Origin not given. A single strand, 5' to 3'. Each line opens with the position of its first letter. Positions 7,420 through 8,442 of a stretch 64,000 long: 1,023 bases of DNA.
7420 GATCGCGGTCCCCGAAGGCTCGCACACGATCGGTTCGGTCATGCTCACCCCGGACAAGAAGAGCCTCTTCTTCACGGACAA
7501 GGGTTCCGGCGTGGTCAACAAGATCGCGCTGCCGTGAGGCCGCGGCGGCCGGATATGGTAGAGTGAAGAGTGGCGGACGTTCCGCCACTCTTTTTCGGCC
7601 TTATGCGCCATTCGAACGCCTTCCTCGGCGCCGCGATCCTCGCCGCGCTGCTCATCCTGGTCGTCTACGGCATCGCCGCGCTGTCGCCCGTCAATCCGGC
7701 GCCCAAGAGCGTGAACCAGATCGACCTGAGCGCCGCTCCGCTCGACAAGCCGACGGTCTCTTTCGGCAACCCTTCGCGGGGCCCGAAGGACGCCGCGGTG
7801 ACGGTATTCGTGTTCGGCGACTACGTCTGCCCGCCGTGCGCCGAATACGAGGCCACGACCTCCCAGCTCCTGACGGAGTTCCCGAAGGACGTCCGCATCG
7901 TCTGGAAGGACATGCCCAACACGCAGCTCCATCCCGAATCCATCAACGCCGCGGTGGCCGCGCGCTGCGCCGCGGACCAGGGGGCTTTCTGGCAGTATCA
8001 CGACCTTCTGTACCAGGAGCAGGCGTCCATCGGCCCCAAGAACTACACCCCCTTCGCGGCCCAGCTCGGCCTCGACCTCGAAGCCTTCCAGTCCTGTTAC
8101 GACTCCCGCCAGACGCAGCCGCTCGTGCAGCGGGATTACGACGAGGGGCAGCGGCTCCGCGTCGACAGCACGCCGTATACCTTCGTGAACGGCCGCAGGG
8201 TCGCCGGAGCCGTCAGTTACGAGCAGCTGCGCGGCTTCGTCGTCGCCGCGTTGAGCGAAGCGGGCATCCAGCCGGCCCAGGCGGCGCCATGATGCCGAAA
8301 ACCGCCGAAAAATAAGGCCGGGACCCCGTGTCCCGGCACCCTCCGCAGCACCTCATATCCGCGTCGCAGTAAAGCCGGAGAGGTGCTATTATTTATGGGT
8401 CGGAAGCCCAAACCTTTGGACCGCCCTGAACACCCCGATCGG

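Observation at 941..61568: Genome-wide family of gene-boundary hairpins whose arms are tandem 7-nt (sometimes 8-nt) units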

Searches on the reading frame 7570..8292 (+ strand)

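Call 13: search_protein_families(library=pfam, proteins=[window:7570-8292:+])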
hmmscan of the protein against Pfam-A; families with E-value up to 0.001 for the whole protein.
window:7570-8292:+ (240 aa): 3 families
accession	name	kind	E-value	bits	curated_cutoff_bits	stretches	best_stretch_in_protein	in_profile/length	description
PF13462.12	Thioredoxin_4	-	4e-25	89.4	23.2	1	68-224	6-163/165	Thioredoxin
PF01323.26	DSBA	-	1.9e-15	57.6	25.6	1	116-222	78-188/191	DSBA-like thioredoxin domain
PF13098.12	Thioredoxin_2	-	1.3e-07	32.3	27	1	77-221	7-101/104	Thioredoxin-like domain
